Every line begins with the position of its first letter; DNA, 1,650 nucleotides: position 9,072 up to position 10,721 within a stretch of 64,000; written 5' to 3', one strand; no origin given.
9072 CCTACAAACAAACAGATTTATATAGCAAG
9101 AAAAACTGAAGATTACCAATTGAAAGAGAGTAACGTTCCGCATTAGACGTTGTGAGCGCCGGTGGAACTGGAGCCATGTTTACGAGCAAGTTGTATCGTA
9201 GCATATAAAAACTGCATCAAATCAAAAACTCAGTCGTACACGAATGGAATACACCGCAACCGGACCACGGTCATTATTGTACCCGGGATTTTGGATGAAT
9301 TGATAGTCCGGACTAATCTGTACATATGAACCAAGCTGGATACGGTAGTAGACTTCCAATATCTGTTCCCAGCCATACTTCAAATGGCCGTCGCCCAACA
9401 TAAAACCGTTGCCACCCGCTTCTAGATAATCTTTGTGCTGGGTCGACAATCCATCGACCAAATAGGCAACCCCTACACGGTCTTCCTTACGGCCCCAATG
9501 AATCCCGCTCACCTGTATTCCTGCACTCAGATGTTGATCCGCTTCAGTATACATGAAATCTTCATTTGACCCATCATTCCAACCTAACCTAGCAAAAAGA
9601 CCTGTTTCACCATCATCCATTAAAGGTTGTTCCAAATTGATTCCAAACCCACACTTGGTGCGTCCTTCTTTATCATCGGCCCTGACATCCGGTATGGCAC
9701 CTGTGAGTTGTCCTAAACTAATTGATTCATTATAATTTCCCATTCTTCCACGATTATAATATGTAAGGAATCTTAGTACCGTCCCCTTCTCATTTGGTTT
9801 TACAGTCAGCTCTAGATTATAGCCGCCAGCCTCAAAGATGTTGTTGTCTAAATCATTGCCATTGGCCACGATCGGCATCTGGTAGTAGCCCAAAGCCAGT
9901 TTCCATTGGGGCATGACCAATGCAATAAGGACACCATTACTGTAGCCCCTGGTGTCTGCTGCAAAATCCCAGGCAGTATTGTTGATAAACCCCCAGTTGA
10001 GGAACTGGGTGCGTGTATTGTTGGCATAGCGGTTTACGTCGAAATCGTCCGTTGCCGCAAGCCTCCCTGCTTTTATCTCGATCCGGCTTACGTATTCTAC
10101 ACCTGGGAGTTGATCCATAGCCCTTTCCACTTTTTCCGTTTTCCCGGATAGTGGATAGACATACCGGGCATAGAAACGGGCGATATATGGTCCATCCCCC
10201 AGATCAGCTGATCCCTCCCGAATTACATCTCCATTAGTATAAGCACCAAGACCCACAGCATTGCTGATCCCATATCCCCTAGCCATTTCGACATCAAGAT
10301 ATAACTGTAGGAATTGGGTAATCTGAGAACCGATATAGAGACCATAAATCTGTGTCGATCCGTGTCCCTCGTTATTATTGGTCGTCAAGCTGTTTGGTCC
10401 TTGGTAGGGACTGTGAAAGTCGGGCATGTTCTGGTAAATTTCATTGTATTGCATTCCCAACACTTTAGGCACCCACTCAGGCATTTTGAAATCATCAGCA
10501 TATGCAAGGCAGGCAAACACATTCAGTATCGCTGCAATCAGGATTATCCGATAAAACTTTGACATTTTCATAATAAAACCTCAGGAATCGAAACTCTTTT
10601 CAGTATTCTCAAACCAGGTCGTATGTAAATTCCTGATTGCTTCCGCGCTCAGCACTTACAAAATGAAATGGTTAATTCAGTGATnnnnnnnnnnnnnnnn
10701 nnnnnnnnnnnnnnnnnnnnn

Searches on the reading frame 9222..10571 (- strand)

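Call 6: search_protein_families(library=pfam, proteins=[window:9222-10571:-])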
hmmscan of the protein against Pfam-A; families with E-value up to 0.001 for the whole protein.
window:9222-10571:- (449 aa): 1 family
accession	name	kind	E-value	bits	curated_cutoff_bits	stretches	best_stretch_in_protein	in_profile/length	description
PF04966.18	OprB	-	1.9e-36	126.7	22.9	1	162-449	79-372/372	Carbohydrate-selective porin, OprB family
